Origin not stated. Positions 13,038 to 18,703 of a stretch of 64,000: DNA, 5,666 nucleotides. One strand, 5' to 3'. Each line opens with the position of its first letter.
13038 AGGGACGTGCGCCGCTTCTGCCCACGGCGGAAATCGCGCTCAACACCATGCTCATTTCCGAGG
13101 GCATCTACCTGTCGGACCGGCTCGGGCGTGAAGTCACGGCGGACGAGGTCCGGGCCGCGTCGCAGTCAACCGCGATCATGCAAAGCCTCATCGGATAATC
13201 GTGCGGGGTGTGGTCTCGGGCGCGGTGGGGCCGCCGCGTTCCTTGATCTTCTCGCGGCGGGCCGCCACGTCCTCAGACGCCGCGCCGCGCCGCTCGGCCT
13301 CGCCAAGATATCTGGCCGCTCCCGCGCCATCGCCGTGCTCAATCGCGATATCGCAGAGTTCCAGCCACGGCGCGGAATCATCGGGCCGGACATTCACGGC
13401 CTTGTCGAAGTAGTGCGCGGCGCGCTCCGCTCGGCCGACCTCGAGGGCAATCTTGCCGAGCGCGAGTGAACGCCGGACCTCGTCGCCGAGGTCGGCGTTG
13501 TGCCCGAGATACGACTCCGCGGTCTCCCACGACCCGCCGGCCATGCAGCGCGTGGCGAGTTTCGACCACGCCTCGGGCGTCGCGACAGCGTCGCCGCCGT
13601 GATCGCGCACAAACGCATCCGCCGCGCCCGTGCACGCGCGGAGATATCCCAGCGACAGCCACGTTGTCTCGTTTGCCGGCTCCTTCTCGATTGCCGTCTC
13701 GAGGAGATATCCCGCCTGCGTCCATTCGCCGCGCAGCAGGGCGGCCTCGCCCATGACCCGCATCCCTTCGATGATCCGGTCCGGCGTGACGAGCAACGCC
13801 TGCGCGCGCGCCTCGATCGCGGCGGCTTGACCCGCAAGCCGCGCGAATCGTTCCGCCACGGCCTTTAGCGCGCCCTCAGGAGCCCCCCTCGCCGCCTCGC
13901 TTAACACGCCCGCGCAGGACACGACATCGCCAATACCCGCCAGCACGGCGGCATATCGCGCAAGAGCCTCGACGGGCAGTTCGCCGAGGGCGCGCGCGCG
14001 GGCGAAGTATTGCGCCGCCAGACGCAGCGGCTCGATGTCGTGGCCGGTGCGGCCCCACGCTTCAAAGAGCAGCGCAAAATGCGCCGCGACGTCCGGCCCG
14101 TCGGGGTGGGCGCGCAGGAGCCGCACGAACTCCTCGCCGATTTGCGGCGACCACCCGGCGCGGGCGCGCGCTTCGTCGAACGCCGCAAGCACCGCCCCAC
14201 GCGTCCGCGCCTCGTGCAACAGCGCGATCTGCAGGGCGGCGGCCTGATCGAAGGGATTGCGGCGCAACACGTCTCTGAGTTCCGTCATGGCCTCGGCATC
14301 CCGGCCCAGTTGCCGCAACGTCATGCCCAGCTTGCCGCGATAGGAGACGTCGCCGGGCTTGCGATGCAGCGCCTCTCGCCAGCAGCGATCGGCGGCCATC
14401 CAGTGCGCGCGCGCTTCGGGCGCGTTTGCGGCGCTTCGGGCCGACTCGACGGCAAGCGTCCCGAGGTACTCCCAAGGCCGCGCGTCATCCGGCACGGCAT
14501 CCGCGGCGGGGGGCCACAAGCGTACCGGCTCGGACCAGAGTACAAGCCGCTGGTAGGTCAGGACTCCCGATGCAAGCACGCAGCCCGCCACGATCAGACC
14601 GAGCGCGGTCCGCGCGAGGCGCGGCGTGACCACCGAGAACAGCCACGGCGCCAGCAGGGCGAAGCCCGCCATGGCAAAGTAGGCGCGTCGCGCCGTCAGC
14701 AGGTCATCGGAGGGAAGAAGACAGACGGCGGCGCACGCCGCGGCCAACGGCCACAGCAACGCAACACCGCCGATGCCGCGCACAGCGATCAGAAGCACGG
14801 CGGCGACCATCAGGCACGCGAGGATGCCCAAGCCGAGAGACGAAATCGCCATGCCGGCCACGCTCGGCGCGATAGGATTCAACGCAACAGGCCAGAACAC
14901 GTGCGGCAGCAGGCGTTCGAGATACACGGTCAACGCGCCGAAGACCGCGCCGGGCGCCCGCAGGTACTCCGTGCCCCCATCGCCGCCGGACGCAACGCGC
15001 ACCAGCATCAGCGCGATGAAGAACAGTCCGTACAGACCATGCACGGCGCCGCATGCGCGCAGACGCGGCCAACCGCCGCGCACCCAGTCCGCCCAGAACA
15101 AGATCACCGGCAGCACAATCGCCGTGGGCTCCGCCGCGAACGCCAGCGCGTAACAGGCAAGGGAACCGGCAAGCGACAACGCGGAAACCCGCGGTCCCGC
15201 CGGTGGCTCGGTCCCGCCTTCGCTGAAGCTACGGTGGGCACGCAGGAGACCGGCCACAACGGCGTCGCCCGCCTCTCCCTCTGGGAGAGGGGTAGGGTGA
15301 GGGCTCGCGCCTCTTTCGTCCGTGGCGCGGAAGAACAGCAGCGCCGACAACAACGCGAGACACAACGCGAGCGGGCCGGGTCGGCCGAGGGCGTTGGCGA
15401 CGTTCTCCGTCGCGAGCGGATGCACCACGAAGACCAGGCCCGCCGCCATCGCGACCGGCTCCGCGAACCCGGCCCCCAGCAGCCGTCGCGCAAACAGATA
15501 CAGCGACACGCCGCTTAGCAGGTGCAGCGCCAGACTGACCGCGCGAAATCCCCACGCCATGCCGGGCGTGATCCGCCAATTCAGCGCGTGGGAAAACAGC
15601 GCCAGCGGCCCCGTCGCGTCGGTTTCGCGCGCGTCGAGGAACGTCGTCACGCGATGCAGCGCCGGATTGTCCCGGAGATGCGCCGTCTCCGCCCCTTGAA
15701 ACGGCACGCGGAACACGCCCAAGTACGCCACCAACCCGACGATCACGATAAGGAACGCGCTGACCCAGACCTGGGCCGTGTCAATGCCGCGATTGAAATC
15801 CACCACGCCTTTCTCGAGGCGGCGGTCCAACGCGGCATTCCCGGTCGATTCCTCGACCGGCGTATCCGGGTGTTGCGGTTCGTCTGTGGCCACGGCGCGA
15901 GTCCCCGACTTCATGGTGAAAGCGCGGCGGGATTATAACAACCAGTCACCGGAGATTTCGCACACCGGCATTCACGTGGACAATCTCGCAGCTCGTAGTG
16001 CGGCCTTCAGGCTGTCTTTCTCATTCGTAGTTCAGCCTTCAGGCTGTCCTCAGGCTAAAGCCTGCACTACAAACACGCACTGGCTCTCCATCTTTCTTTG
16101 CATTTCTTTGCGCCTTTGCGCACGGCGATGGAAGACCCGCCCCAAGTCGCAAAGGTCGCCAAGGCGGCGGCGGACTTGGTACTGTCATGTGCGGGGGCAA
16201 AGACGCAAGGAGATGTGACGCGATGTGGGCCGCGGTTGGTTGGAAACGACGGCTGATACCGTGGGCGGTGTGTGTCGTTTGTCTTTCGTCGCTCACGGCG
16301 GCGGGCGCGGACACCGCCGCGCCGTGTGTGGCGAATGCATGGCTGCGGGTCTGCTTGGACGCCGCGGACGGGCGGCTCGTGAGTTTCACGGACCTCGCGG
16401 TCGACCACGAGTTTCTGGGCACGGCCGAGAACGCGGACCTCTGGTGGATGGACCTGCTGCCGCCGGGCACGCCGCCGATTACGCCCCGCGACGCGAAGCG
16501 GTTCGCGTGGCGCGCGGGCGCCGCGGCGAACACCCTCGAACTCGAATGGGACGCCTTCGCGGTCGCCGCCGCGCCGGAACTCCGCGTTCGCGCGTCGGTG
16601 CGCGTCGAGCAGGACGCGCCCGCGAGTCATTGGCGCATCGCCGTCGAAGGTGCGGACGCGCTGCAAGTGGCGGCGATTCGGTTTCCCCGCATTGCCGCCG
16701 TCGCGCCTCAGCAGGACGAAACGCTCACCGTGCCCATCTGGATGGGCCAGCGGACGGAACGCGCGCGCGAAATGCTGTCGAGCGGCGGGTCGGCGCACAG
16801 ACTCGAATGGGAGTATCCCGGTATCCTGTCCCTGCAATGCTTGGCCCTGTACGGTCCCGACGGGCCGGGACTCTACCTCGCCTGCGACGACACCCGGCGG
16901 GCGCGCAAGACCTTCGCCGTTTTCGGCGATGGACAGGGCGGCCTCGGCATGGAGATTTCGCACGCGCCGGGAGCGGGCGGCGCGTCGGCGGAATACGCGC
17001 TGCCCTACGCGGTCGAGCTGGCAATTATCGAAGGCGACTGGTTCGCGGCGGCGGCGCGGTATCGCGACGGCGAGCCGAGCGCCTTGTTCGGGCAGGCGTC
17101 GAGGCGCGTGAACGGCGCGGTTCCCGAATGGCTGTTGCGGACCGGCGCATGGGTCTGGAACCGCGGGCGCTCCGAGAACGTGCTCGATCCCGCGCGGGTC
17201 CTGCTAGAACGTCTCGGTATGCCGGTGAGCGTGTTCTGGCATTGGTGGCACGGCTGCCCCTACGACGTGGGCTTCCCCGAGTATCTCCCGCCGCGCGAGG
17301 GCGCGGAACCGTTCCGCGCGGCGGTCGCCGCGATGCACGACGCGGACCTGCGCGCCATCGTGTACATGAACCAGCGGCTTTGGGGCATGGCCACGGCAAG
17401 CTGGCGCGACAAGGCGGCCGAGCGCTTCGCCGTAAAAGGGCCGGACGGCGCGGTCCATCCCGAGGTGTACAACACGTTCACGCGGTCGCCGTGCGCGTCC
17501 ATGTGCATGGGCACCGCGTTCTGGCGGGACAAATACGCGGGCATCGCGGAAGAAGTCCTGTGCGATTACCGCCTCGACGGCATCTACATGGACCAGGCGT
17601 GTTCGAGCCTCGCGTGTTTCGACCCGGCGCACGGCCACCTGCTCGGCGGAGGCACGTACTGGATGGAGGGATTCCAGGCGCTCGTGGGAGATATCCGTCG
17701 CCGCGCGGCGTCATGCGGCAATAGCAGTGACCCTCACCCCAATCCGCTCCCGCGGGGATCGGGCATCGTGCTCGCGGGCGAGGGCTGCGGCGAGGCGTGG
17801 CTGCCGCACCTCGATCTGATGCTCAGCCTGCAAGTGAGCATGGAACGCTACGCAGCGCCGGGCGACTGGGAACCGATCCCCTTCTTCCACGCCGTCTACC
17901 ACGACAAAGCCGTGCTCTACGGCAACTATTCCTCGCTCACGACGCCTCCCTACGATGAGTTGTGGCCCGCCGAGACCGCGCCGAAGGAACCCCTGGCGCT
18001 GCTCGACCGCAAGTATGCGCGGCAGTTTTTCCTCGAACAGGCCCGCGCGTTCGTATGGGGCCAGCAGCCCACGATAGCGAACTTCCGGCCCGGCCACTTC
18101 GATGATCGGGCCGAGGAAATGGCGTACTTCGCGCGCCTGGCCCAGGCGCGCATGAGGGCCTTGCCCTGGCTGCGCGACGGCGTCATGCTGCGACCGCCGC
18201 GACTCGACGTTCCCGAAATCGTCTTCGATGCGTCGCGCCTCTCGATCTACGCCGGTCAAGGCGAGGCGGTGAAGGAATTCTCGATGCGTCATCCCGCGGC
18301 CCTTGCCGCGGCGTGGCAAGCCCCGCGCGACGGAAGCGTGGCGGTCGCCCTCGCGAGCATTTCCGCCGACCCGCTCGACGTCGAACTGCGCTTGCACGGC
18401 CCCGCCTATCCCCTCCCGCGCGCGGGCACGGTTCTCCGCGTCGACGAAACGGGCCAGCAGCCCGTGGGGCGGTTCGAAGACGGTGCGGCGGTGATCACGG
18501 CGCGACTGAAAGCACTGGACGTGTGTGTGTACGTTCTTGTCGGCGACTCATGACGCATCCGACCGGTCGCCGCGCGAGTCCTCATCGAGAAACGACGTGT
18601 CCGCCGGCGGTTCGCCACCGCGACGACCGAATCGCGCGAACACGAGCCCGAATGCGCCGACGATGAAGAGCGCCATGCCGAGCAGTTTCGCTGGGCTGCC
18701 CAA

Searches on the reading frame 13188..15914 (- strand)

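Call 15: search_protein_families(library=pfam, proteins=[window:13188-15914:-], max_evalue=0.01)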
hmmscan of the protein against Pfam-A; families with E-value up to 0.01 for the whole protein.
window:13188-15914:- (908 aa): 11 families
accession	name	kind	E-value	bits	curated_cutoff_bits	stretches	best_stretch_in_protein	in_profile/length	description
PF07719.23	TPR_2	-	1.1e-07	31.9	27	0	818-846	6-34/34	Tetratricopeptide repeat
PF14559.12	TPR_19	-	4.5e-07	30.5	25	1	823-885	1-63/68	Tetratricopeptide repeat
PF23914.1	TPR_CcmH_CycH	-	6.6e-06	26.5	42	0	817-862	54-99/158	Cytochrome c-type biogenesis protein H TPR domain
PF13181.12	TPR_8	-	6.7e-06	26.3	25.7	0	527-554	5-32/34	Tetratricopeptide repeat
PF13432.12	TPR_16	-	1.6e-05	25.7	32.7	2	817-877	1-61/65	Tetratricopeptide repeat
PF13428.12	TPR_14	-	2.1e-05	25.2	23.5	0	817-855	5-43/44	Tetratricopeptide repeat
PF13431.12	TPR_17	-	5.2e-05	23.6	24.4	0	511-542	1-32/34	Tetratricopeptide repeat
PF13174.12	TPR_6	-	0.001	20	26.3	0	528-554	5-31/33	Tetratricopeptide repeat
PF13414.12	TPR_11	-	0.0027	17.8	26.8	0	726-758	5-37/42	TPR repeat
PF13374.12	TPR_10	-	0.0039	17.6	27.5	0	525-552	4-31/42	Tetratricopeptide repeat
PF13231.12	PMT_2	-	0.0051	17.5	26.1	1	103-198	4-93/160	Dolichyl-phosphate-mannose-protein mannosyltransferase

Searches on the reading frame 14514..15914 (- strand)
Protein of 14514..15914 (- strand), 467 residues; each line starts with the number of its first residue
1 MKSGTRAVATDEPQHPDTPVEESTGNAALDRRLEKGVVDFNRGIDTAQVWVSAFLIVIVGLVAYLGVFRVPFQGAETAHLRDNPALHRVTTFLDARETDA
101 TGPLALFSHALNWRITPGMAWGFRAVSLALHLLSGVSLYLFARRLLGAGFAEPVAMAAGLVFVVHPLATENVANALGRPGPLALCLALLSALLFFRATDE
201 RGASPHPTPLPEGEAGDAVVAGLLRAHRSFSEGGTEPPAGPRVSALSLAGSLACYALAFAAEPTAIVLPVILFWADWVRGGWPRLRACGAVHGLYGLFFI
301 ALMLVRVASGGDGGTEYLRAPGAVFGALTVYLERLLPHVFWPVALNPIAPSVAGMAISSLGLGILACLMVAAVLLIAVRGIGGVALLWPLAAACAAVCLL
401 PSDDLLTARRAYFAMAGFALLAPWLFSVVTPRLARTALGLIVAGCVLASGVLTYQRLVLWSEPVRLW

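Call 63: find_homologous_proteins(query=window:14514-15914:-, max_evalue=1e-10)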
Query seq(467 aa) (467 aa): 1 proteins with E <= 1e-10 among 8000 candidates.
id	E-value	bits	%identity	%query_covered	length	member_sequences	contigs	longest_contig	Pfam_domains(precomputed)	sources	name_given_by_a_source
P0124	1.2e-139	485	100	50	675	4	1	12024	PF14559.13,PF13431.13,PF23914.2,PF13432.13,PF13181.13,PF07719.24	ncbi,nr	ncbi:MAG TPA: hypothetical protein PKI11_05530, partial [Candidatus Hydrogenedentes bacterium]|nr:hy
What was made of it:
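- An NCBI contig appears to break at the REP cluster in another gene (call 63).
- Tried and rejected: Homology search for orthologues of the PMT_2/TPR protein by word index: it returned only a partial self-hit (call 63).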

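Call 69: search_protein_representatives(protein=window:14514-15914:-)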
Query: 467 residues. Proteins with E-value up to 0.001 (for the whole library): 2553; up to 1e-10: 169; up to 1e-30: 81. The best 150 are listed.
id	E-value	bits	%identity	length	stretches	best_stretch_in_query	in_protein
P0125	2.3e-158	544.6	67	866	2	11-204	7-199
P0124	3.8e-140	484.6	100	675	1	234-467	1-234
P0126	3.3e-88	313.3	50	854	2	19-196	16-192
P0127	6.7e-75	269.5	43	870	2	14-199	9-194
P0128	1.8e-70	254.9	45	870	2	14-200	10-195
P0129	1.4e-60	222.2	39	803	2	18-201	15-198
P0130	3.8e-60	220.8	44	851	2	17-198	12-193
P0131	1.8e-59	218.6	43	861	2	11-204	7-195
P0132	2.0e-59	218.5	38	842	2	25-202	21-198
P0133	3.8e-59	217.5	40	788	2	14-181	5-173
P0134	1.2e-57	212.6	41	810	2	30-200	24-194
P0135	1.8e-55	205.4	40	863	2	5-208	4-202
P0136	5.4e-55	203.9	39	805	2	14-200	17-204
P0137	7.1e-53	196.9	44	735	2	19-203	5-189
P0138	8.4e-52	193.3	37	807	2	12-200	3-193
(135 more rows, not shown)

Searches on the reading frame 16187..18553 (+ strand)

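Call 15: search_protein_families(library=pfam, proteins=[window:16187-18553:+], max_evalue=0.01)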
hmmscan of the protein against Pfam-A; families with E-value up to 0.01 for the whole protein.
window:16187-18553:+ (788 aa): 2 families
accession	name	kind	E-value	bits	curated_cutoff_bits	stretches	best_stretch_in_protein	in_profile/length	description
PF19773.5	DUF6259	-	3.8e-100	335.3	28.7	1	270-581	1-300/300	Domain of unknown function (DUF6259)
PF14871.12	GHL6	-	0.00084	20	35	1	376-469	46-131/132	Hypothetical glycosyl hydrolase 6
